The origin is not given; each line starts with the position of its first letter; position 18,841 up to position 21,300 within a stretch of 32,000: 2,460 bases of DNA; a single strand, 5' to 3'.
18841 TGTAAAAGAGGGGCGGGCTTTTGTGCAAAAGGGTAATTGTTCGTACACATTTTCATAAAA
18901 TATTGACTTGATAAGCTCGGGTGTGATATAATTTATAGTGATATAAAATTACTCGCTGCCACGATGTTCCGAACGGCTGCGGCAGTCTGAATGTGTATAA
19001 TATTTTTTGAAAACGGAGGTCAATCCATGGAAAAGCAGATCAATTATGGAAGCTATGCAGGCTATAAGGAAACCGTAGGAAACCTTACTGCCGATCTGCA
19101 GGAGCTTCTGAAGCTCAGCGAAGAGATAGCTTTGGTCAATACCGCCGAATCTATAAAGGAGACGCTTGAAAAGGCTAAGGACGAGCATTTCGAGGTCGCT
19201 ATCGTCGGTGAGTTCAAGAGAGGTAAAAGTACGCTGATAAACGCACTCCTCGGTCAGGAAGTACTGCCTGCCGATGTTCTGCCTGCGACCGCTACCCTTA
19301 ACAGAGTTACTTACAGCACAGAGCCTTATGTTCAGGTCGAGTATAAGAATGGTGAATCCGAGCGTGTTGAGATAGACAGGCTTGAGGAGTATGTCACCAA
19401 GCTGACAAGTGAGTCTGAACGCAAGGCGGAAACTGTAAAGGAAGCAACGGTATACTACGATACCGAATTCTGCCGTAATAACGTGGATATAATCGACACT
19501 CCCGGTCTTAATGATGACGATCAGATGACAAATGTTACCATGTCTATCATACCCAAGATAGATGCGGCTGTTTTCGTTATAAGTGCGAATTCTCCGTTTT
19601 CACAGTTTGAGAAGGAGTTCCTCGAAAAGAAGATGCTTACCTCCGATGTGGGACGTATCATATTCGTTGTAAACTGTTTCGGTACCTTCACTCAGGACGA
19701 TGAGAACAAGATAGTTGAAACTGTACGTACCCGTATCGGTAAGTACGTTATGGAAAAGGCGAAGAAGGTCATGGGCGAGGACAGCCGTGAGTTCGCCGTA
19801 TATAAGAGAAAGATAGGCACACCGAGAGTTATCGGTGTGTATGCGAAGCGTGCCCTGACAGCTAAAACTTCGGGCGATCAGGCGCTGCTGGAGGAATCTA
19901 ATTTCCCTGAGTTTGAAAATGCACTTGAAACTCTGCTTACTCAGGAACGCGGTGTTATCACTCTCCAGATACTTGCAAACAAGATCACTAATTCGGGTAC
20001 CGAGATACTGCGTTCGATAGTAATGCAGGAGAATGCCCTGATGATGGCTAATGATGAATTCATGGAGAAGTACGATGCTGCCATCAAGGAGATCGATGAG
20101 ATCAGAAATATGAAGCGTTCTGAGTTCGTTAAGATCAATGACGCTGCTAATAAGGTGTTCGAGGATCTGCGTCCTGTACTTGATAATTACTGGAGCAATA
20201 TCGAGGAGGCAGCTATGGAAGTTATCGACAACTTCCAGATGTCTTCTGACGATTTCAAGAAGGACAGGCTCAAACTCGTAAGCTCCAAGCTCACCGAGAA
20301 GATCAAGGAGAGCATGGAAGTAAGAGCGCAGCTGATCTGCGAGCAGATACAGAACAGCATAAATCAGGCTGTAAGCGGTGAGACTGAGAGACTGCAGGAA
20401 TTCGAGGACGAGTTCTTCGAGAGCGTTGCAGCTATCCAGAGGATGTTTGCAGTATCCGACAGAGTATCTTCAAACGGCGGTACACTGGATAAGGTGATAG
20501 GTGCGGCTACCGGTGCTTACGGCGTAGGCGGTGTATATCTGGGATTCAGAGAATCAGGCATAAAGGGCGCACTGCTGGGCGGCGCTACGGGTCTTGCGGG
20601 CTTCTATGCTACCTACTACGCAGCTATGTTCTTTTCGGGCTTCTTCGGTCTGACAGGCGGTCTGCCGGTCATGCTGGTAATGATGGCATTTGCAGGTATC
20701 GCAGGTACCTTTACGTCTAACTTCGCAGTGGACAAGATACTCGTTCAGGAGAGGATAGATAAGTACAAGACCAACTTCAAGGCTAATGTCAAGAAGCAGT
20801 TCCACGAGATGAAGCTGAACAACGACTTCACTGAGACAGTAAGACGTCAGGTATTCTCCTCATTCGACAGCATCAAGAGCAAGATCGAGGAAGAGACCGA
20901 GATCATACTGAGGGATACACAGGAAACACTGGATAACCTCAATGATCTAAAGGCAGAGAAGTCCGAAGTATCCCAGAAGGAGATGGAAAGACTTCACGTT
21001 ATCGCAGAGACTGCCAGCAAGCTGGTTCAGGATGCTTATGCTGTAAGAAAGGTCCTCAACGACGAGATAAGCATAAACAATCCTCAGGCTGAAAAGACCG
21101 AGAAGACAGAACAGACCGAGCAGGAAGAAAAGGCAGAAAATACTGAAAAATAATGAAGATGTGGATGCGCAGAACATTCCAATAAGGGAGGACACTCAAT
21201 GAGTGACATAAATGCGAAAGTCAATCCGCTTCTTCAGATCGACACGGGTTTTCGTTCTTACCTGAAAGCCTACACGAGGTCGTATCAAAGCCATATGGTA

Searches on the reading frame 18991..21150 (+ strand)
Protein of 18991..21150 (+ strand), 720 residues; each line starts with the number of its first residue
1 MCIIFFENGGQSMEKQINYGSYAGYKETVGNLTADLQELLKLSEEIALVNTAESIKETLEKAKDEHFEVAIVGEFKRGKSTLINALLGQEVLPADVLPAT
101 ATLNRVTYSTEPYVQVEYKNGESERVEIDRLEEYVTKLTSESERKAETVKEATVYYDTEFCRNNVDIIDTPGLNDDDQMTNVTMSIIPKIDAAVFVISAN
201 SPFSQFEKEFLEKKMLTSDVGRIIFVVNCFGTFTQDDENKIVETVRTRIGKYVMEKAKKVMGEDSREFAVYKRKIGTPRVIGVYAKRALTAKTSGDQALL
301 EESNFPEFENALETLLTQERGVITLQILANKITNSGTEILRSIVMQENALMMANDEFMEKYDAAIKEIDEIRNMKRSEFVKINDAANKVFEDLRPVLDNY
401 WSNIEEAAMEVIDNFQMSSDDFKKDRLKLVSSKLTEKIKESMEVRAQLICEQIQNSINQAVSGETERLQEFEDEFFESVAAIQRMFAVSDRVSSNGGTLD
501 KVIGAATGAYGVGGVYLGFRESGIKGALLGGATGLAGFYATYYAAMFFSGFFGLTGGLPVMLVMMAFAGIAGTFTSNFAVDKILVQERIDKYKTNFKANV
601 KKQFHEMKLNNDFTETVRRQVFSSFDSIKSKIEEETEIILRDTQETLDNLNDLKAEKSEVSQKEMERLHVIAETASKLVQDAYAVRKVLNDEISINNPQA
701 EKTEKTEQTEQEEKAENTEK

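Call 3: search_protein_families(library=pfam, proteins=[window:18991-21150:+], max_evalue=10)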
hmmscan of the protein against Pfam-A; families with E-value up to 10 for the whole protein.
window:18991-21150:+ (720 aa): 13 families
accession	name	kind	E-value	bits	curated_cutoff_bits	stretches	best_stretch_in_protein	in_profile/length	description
PF00350.29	Dynamin_N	-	1.8e-33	116.4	27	1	69-228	1-166/168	Dynamin family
PF01926.29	MMR_HSR1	-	4.6e-10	40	21.9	1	68-214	1-100/113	50S ribosome-binding GTPase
PF00009.33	GTP_EFTU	-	1e-07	32.2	26.5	1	65-257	2-159/188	Elongation factor Tu GTP binding domain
PF00735.24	Septin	-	3.8e-05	23.5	26.2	1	66-192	4-91/280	Septin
PF04548.22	AIG1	-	0.00036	20.3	27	2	141-212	27-105/212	AIG1 family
PF03193.22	RsgA_GTPase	-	0.0011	19.2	30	1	47-92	87-132/174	RsgA GTPase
PF05049.19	IIGP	-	0.0012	18.4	24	1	41-90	10-61/375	Interferon-inducible GTPase (IIGP)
PF02263.25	GBP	-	0.011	15.4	21.1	1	57-182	12-93/264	Guanylate-binding protein, N-terminal domain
PF04791.21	LMBR1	-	0.31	10.3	31.9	1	538-708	159-327/510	LMBR1-like membrane protein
PF14532.12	Sigma54_activ_2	-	1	10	25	1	53-86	8-41/138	Sigma-54 interaction domain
PF04746.17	DUF575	-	1.2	9.9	25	1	182-265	15-96/101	Protein of unknown function (DUF575)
PF24564.1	DUF7605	-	2.3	8.5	27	1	610-683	47-119/183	Domain of unknown function (DUF7605)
PF01610.23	DDE_Tnp_ISL3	-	2.5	8.2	23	1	603-689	83-171/240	Transposase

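Call 4: search_protein_families(library=ncbifam, proteins=[window:18991-21150:+], max_evalue=10)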
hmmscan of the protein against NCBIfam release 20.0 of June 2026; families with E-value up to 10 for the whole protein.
window:18991-21150:+ (720 aa): 19 families
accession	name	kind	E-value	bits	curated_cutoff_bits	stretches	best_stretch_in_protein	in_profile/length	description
NF052648.1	DynmDynABac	equivalog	8.5e-16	57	1600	2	34-109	577-653/1187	dynamin GTPase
TIGR03594.1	GTPase_EngA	equivalog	8e-11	41.6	306.7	2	40-92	150-201/432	ribosome biogenesis GTPase Der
TIGR00231.1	small_GTP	domain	6.6e-09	35.7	42.5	1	66-229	3-121/164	GTP-binding protein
TIGR03918.1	GTP_HydF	equivalog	3.2e-08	32.8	325.55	2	165-244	58-139/392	[FeFe] hydrogenase H-cluster maturation GTPase HydF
NF007368.0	PRK09866.1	equivalog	1.6e-06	26.7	1146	1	50-104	53-109/742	clamp-binding protein CrfC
NF009891.0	PRK13351.1-1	equivalog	1.9e-06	26.8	597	2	138-254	51-159/681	elongation factor G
TIGR03156.1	GTP_HflX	equivalog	1.8e-05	23.8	216.75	1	41-100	165-223/351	GTPase HflX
TIGR03598.1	GTPase_YsxC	equivalog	9.5e-05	22.2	124.45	1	54-91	6-43/186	ribosome biogenesis GTP-binding protein YihA/YsxC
NF041922.1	DLP_LeoA_gen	subfamily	9.7e-05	21.5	325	2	26-89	6-72/532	LeoA/HP0731 family dynamin-like GTPase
NF007071.0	PRK09518.1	equivalog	0.00011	20.9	953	1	30-111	235-315/706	bifunctional cytidylate kinase/GTPase Der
NF002828.0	PRK03003.1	equivalog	0.00026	19.7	631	1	45-111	19-84/477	ribosome biogenesis GTPase Der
TIGR00436.1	era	equivalog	0.0015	17.9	116.25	2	68-113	2-47/270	GTPase Era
NF000908.1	PRK00089.1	equivalog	0.0044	16.3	237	2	69-91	6-28/291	GTPase Era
NF003661.0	PRK05291.1-3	equivalog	0.0054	16.1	380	1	37-91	191-241/448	tRNA uridine-5-carboxymethylaminomethyl(34) synthesis GTPase MnmE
NF052504.1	sll1863_fam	domain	0.0091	16.2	35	1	353-416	30-93/93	sll1863 family stress response protein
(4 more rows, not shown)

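Call 11: search_protein_families(library=padloc, proteins=[window:18991-21150:+], max_evalue=1)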
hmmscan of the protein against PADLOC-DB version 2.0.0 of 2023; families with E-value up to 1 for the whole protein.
window:18991-21150:+ (720 aa): 2 families
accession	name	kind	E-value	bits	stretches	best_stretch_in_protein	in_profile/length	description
PDLC03839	LeoA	-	3.6e-22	77.2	2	160-655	102-542/559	-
PDLC03841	LeoBC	-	1.6e-20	71.8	1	48-657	56-567/601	-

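Call 56: search_solved_structures(query=window:19027-21150:+, max_evalue=0.001)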
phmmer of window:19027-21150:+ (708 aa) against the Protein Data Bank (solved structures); distinct sequences matched with E-value up to 0.001: 16.
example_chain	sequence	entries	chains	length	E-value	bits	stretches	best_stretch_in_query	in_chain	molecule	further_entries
2j68_A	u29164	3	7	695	4.8e-28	101.3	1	38-662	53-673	BACTERIAL DYNAMIN-LIKE PROTEIN | DYNAMIN FAMILY PROTEIN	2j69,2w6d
5owv_C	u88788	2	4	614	1.2e-13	53.7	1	42-203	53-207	GTP-binding protein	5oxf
5owv_A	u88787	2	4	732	1e-09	40.8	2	27-105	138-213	GTP-binding protein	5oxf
9kfd_A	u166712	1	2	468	1.5e-09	40.2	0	152-221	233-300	Mitofusin FZO1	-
9kff_A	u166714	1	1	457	1.8e-09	39.9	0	152-221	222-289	Mitofusin FZO1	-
9kfe_A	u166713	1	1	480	1.9e-09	39.9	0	152-221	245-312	Mitofusin FZO1,Mitofusin FZO1,Fzo1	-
6j72_A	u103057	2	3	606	2.3e-08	36.2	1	40-212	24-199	Isoniazid inducible gene protein IniA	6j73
6jfk_A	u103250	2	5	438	5.3e-07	31.8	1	47-286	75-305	Mitofusin-2,cDNA FLJ57997, highly similar to Transmembrane GTPase MFN2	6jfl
5goe_A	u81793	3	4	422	1.5e-06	30.3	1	50-368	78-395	Mitofusin-1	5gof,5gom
6jfm_A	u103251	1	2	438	3.6e-06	29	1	47-286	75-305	Mitofusin-2,Mitofusin-2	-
5go4_A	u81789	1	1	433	6.9e-06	28.1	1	50-248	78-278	Mitofusin-1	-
5gnt_A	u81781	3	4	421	1.1e-05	27.4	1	50-268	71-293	Mitofusin-1 | Mitofusin-1,Mitofusin-1 fusion protein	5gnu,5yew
5yew_A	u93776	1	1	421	3.1e-05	25.9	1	50-268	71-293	Mitofusin-1,Mitofusin-1 fusion protein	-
5gnr_A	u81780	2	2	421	7.7e-05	24.6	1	50-268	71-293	Mitofusin-1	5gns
7am2_BU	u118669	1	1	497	0.00013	23.8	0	32-79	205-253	GTPase Der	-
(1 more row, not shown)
